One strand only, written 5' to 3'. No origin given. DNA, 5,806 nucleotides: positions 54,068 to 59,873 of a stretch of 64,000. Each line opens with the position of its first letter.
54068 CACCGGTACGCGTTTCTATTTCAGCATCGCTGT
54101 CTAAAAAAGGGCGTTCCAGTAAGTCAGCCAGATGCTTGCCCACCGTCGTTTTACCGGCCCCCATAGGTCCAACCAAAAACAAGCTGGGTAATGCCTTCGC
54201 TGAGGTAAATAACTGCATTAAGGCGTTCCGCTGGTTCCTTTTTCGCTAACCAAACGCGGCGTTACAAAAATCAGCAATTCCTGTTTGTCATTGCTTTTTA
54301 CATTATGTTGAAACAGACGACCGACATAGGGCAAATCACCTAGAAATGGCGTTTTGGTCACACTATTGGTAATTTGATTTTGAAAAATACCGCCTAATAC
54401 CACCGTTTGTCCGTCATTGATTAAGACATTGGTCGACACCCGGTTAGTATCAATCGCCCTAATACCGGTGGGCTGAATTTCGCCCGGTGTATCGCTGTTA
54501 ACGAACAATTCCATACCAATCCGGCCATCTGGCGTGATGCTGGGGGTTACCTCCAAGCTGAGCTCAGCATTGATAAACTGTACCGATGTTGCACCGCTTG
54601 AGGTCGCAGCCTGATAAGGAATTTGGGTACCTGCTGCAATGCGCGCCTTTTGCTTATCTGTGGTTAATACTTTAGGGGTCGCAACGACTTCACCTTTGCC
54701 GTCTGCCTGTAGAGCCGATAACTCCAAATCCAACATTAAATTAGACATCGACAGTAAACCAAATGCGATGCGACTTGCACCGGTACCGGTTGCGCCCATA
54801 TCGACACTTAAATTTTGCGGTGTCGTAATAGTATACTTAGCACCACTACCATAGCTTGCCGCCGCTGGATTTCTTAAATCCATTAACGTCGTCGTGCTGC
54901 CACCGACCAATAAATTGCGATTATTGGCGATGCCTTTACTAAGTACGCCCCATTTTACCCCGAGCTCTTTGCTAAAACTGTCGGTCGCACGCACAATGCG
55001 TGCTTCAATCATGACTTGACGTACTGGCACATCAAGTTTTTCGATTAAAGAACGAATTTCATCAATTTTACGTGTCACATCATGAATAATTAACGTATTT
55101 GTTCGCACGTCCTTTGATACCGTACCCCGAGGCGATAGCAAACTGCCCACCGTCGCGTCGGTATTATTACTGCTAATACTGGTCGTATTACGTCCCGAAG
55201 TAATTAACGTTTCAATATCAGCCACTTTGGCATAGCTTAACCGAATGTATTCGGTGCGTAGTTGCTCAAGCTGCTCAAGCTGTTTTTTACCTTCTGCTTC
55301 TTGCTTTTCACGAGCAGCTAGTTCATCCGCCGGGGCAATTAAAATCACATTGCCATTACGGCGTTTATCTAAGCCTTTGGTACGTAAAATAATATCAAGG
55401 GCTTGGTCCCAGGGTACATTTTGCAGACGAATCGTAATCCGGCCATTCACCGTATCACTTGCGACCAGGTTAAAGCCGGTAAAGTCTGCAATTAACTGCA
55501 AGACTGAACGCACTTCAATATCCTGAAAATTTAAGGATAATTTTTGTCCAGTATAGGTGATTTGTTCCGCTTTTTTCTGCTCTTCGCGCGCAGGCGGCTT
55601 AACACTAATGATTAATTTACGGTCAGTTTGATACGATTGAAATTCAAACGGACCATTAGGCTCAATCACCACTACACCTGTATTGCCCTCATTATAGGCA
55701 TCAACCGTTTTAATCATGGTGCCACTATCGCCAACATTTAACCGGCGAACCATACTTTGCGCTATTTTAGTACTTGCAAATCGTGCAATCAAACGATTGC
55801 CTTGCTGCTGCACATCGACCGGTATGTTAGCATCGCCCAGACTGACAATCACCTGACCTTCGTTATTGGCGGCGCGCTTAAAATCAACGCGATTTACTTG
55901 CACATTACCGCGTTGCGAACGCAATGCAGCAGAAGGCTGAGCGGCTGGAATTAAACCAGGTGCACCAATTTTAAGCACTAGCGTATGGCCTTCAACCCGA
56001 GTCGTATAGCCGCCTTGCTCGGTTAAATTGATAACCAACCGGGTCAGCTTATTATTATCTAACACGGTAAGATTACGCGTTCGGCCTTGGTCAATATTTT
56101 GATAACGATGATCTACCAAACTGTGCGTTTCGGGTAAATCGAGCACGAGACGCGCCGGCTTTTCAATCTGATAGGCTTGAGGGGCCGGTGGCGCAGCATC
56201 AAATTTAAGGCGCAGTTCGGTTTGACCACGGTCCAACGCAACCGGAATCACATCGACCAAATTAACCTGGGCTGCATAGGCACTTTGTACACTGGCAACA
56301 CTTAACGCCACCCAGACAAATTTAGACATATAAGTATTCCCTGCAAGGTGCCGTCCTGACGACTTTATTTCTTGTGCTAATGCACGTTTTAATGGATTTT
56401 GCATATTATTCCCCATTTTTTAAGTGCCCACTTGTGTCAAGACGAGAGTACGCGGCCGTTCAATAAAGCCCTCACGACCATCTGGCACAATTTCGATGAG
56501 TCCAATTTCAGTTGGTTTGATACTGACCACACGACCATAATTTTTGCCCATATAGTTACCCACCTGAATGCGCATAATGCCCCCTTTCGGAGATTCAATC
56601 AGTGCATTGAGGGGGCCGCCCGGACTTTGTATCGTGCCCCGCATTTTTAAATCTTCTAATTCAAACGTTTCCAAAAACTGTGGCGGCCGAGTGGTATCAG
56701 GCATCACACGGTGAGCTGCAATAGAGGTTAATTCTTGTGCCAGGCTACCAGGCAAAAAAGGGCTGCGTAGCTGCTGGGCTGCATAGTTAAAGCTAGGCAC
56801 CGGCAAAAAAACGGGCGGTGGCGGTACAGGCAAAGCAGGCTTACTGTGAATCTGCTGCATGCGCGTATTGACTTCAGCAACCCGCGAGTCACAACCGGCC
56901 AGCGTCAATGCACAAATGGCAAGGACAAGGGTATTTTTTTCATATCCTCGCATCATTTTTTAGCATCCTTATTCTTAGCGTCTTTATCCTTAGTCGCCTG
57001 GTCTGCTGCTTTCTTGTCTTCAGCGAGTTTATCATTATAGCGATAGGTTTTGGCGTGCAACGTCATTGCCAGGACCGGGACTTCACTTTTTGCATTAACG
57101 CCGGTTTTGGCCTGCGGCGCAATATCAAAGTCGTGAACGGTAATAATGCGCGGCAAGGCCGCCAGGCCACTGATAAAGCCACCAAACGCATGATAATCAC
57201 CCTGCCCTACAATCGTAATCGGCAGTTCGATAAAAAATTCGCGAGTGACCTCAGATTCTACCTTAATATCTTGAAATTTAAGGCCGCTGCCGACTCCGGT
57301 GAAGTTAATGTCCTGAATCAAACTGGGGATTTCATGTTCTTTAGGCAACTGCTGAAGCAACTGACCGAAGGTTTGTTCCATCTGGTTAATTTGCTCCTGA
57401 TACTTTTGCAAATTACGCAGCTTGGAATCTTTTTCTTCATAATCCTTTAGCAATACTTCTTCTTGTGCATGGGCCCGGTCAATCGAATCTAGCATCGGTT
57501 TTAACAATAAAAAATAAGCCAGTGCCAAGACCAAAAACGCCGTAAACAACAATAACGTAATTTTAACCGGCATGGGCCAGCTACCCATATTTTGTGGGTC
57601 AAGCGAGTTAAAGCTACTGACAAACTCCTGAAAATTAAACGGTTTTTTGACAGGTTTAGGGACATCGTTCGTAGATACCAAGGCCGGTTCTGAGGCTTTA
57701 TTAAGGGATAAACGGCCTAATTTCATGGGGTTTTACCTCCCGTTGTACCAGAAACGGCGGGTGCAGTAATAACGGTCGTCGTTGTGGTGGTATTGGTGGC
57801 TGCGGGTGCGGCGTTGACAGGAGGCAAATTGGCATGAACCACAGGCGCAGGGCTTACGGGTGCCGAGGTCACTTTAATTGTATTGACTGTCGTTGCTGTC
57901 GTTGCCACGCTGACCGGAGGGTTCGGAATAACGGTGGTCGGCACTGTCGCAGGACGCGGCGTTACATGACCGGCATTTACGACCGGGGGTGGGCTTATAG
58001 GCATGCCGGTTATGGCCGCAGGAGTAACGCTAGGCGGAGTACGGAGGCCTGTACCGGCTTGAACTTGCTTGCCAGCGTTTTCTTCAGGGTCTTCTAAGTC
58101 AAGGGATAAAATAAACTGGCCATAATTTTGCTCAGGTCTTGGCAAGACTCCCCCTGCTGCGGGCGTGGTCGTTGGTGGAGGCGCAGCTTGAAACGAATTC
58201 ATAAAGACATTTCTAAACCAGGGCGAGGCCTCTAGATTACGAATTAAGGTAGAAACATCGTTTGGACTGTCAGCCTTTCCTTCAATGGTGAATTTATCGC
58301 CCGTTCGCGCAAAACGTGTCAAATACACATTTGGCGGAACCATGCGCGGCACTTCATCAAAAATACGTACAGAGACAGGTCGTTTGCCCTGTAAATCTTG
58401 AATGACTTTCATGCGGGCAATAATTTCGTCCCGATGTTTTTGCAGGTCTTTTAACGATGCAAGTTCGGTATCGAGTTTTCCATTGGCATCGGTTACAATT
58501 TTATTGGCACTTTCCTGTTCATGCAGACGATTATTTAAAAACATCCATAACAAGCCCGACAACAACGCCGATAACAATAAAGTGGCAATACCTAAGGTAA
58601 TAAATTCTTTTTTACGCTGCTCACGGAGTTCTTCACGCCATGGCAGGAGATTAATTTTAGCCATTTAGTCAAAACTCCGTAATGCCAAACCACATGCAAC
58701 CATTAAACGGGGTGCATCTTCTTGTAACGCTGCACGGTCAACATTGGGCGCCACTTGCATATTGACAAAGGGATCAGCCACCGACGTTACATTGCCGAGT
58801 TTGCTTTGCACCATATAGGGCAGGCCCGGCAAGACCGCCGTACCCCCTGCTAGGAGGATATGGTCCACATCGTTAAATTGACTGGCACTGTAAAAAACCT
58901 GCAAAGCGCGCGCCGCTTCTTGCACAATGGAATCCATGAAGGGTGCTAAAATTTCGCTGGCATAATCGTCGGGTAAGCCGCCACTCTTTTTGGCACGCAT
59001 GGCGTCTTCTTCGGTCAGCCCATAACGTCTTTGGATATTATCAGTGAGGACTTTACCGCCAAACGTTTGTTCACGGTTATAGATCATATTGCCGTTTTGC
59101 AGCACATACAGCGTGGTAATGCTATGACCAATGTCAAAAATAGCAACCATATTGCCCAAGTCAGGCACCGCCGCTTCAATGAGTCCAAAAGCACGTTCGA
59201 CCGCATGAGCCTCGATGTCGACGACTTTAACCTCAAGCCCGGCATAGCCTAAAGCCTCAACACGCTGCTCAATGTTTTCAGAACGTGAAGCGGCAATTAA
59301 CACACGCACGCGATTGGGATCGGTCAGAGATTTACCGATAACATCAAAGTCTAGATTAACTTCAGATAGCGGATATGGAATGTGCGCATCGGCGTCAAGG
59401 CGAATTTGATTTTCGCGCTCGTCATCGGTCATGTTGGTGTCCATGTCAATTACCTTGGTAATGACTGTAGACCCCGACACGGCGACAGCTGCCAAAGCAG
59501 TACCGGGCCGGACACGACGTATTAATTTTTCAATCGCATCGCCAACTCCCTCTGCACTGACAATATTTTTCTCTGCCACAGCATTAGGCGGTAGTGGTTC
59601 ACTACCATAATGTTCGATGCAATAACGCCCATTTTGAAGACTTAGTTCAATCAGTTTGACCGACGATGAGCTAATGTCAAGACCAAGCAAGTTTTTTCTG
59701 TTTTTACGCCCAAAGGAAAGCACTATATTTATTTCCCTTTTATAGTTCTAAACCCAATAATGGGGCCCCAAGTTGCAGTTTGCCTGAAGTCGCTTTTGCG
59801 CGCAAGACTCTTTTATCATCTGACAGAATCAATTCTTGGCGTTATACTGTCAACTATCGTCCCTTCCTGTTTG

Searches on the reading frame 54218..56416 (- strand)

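Call 96: search_protein_families(library=pfam, proteins=[window:54218-56416:-], max_evalue=0.00001)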
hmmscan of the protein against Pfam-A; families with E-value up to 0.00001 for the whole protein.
window:54218-56416:- (732 aa): 5 families
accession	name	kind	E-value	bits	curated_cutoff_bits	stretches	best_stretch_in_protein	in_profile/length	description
PF00263.26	Secretin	-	3.1e-48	164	27.5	1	568-723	1-168/169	Bacterial type II and III secretion system protein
PF11741.13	AMIN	-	2.3e-21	76.2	20.5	1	177-272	2-94/101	AMIN domain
PF03958.22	Secretin_N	-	1.6e-13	51.1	28.2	1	388-467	1-69/69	Bacterial type II/III secretion system short domain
PF07660.19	STN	-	4.8e-12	45.9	28.4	1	315-363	1-52/52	Secretin and TonB N terminus short domain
PF21305.2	type_II_gspD_N0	-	2.2e-06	27.9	27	1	295-344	1-51/71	GspD-like, N0 domain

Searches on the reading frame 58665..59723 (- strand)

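Call 96: search_protein_families(library=pfam, proteins=[window:58665-59723:-], max_evalue=0.00001)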
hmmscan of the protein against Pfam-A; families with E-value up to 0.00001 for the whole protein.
window:58665-59723:- (352 aa): 2 families
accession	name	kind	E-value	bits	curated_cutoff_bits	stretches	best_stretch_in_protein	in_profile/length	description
PF11104.14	PilM_2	-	4.1e-126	421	27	1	14-351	1-340/340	Type IV pilus assembly protein PilM;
PF14450.12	FtsA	-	1.3e-06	29.2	31.8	1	196-318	3-112/127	Cell division protein FtsA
